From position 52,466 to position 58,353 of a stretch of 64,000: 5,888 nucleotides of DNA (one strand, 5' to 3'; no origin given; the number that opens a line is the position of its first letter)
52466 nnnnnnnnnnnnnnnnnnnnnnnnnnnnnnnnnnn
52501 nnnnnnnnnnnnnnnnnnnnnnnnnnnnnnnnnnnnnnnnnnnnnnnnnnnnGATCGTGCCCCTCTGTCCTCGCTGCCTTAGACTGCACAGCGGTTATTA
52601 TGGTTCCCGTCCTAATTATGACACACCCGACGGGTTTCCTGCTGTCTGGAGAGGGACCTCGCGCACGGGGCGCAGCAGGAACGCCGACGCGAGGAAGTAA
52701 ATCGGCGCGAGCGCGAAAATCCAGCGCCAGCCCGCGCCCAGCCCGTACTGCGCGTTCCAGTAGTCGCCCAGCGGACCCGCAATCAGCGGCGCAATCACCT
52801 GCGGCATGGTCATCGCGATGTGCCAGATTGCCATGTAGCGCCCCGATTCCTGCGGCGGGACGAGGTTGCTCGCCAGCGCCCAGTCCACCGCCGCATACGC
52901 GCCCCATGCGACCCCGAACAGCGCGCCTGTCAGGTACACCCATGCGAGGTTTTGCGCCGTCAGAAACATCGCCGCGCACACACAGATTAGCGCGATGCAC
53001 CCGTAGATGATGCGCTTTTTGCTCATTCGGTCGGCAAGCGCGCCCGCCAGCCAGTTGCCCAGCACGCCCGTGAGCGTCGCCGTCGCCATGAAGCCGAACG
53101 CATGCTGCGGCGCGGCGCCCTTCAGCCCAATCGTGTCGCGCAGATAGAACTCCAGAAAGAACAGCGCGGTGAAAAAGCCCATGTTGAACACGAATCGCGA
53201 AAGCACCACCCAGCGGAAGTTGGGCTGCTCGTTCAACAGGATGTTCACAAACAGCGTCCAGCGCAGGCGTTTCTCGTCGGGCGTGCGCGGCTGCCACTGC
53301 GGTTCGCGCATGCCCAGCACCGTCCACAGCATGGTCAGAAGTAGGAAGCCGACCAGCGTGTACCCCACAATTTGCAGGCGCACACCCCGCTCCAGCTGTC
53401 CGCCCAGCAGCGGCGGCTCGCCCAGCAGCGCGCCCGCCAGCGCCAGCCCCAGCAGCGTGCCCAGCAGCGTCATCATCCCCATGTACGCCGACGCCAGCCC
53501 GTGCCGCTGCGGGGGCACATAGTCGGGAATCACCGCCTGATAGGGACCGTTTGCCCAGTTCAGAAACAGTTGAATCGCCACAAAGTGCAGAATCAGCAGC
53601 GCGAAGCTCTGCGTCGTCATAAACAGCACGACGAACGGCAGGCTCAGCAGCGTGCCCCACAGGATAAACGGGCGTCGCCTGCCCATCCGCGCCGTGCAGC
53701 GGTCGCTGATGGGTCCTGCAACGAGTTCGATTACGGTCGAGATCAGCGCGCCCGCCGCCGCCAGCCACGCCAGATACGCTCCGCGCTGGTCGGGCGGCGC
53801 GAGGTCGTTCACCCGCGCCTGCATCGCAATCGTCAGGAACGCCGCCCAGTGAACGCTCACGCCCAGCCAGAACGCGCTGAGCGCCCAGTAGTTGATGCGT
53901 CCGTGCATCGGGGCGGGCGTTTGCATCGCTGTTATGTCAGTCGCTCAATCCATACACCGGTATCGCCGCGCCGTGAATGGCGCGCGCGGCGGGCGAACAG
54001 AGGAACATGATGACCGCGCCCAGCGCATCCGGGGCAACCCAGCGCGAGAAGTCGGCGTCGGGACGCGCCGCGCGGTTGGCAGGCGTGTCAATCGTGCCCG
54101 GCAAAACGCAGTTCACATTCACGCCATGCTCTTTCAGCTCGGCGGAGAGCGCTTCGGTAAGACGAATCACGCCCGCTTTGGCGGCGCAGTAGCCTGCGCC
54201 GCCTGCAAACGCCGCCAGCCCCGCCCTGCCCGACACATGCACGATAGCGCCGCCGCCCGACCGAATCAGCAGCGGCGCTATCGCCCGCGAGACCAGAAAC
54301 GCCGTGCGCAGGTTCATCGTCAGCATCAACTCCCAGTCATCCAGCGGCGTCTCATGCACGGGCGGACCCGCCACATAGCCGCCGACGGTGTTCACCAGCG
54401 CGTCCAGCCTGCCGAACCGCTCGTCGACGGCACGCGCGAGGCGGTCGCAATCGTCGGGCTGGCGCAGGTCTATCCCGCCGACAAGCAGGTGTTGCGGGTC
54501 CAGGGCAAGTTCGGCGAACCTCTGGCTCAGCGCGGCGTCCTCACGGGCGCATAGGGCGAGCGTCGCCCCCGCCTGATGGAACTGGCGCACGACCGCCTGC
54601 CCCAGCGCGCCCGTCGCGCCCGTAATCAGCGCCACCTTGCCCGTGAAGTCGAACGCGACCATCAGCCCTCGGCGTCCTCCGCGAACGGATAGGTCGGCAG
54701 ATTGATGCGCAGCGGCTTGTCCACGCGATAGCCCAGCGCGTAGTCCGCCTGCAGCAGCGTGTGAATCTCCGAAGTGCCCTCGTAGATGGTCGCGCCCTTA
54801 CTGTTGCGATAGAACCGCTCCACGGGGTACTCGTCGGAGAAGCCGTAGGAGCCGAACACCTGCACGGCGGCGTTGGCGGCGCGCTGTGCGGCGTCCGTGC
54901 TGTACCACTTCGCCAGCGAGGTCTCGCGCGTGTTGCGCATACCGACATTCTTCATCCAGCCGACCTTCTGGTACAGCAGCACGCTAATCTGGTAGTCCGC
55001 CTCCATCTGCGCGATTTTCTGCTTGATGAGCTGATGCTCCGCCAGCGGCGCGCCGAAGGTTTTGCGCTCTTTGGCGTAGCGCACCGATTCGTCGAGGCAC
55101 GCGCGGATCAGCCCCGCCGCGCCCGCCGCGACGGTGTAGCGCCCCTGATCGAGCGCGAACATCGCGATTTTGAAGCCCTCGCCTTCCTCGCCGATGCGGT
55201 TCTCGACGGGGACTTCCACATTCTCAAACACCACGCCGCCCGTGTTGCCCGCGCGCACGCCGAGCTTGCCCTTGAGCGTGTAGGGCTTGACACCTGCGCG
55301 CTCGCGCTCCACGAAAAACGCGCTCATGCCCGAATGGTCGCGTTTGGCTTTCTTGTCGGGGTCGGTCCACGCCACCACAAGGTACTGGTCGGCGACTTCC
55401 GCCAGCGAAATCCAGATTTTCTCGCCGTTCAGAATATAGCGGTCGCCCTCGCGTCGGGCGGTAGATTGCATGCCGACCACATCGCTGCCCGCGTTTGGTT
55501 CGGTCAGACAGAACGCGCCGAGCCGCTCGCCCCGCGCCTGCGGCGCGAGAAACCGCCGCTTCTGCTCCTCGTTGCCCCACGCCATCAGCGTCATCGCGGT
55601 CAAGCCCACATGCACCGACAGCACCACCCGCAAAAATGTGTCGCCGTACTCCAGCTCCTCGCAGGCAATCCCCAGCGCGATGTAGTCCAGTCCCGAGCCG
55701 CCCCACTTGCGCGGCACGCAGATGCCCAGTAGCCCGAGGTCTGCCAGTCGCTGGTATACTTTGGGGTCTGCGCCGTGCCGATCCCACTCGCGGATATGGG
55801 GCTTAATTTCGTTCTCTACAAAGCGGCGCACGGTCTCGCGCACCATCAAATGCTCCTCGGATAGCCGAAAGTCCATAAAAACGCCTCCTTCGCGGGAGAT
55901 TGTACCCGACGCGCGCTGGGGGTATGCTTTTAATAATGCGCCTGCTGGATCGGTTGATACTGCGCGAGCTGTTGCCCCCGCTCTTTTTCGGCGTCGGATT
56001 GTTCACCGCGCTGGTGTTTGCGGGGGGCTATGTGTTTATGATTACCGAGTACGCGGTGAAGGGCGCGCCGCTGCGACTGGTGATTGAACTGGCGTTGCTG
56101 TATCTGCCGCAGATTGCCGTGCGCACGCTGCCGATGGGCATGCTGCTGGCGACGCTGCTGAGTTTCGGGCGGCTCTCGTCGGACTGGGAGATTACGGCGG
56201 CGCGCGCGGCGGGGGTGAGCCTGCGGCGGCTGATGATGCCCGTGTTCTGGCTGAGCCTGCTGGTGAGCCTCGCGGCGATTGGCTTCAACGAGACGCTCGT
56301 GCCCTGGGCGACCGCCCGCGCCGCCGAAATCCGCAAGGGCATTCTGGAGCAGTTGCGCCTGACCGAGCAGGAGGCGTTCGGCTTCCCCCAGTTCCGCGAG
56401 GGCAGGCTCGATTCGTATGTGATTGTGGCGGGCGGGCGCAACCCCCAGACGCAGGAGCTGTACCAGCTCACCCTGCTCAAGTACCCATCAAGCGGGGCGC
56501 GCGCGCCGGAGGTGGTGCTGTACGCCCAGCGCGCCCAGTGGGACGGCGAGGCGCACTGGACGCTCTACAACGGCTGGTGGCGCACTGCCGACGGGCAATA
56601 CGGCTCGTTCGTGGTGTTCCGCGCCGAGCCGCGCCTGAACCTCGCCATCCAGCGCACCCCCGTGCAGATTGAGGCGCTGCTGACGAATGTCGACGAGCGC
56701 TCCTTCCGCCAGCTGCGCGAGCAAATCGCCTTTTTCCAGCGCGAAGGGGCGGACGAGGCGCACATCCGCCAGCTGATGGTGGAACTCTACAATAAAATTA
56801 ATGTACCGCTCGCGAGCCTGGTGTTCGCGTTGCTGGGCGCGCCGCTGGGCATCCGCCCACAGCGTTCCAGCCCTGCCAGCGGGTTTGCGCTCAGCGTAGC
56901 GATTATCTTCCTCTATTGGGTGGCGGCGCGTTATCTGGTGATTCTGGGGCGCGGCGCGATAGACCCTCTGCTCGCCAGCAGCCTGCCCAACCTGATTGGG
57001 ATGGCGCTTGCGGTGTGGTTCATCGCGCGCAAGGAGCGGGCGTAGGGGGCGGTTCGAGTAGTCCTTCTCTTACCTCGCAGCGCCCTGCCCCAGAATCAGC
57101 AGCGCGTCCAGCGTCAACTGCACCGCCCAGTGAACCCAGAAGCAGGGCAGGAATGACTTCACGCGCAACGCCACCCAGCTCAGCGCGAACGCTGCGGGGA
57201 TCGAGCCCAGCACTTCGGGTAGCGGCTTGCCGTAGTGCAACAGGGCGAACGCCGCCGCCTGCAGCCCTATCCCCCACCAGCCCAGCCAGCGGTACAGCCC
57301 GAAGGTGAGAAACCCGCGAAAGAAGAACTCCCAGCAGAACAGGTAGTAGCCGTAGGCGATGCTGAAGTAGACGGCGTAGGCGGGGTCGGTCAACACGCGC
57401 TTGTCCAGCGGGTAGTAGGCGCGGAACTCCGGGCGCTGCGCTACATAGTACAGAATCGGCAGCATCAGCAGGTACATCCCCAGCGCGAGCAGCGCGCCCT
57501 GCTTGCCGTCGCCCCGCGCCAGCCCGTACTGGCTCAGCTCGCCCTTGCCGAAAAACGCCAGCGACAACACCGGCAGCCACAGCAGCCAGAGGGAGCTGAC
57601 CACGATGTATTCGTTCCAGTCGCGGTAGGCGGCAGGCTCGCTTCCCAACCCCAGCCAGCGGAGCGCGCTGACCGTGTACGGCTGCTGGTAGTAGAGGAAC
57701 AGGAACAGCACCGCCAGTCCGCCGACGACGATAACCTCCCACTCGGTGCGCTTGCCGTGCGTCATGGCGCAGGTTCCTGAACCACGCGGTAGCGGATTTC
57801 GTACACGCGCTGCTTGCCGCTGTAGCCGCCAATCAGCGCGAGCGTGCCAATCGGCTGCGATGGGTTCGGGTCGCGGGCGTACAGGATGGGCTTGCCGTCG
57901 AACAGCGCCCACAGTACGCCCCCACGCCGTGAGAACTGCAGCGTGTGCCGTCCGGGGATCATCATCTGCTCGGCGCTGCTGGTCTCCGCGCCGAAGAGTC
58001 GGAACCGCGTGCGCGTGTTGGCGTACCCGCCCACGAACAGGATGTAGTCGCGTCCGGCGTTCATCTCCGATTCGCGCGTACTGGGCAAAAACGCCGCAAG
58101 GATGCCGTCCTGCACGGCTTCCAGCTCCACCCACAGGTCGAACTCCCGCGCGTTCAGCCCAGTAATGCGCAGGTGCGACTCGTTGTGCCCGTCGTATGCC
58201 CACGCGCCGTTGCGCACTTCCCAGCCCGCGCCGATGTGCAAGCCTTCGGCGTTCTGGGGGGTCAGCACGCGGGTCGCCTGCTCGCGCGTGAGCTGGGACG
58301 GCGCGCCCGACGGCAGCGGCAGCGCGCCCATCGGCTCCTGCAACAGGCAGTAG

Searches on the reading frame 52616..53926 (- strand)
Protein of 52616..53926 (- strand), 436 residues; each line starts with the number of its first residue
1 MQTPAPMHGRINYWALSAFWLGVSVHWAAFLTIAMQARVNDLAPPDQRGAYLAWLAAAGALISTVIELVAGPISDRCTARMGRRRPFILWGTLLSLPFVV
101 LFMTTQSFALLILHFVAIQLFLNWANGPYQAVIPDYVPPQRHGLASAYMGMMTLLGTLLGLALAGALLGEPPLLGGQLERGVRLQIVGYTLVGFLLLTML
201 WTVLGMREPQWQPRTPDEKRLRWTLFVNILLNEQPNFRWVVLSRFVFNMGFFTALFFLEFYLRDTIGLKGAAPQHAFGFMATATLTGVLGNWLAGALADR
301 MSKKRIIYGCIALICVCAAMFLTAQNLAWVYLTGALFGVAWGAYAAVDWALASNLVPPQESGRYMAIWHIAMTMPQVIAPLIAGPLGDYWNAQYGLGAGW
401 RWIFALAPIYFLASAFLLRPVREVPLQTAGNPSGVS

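Call 5: search_protein_families(library=pfam, proteins=[window:52616-53926:-], max_evalue=0.01)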
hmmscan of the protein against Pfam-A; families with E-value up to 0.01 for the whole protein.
window:52616-53926:- (436 aa): 3 families
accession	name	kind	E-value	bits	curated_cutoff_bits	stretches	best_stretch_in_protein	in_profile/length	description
PF07690.21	MFS_1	-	1.2e-42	146.5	33.4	2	51-380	33-347/347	Major Facilitator Superfamily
PF13347.12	MFS_2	-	1.2e-23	83.9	27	1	50-368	33-362/427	MFS/sugar transport protein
PF11700.14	ATG22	-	1.6e-05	24.2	24.1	1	241-391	291-449/482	Vacuole effluxer Atg22 like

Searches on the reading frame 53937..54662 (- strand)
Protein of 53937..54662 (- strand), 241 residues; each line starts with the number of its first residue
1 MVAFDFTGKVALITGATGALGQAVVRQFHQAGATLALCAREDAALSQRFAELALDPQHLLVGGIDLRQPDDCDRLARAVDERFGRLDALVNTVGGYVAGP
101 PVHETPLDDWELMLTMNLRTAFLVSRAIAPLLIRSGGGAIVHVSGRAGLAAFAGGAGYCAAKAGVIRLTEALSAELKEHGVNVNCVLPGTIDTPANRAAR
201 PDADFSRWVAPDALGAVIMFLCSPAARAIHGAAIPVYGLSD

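Call 5: search_protein_families(library=pfam, proteins=[window:53937-54662:-], max_evalue=0.01)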
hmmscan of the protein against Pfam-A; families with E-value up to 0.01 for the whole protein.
window:53937-54662:- (241 aa): 4 families
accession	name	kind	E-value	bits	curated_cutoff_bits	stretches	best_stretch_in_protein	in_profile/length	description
PF00106.31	adh_short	-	1e-47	162.6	26.6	1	9-202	1-193/195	short chain dehydrogenase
PF13561.12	adh_short_C2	-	2.5e-43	148.8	27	1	16-236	2-231/236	Enoyl-(Acyl carrier protein) reductase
PF08659.16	KR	-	2.6e-08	34.4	22.6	1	11-184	3-171/180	KR domain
PF01370.27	Epimerase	-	2.7e-05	24.1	20.9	1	11-176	1-160/240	NAD dependent epimerase/dehydratase family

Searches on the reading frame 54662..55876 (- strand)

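Call 5: search_protein_families(library=pfam, proteins=[window:54662-55876:-], max_evalue=0.01)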
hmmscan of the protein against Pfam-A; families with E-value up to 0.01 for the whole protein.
window:54662-55876:- (404 aa): 4 families
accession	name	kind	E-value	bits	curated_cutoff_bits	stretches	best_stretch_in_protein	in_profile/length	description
PF00441.29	Acyl-CoA_dh_1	-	1.9e-46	158.3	22.4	1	232-376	1-145/150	Acyl-CoA dehydrogenase, C-terminal domain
PF02771.21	Acyl-CoA_dh_N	-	6.6e-36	123.6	22.9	1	6-117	1-113/113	Acyl-CoA dehydrogenase, N-terminal domain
PF02770.24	Acyl-CoA_dh_M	-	6.3e-24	84.4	33.3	1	121-220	1-97/97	Acyl-CoA dehydrogenase, middle domain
PF08028.16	Acyl-CoA_dh_2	-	3.6e-15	56.9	22.7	1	248-369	2-133/134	Acyl-CoA dehydrogenase, C-terminal domain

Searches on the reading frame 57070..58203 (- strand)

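Call 26: search_protein_families(library=pfam, proteins=[window:57070-58203:-], max_evalue=0.01)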
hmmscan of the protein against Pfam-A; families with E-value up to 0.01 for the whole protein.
window:57070-58203:- (377 aa): 1 family
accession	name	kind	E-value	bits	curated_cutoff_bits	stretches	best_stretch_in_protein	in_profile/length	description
PF02517.21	Rce1-like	-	6.9e-09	36.3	22.4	1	290-362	18-91/93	Type II CAAX prenyl endopeptidase Rce1-like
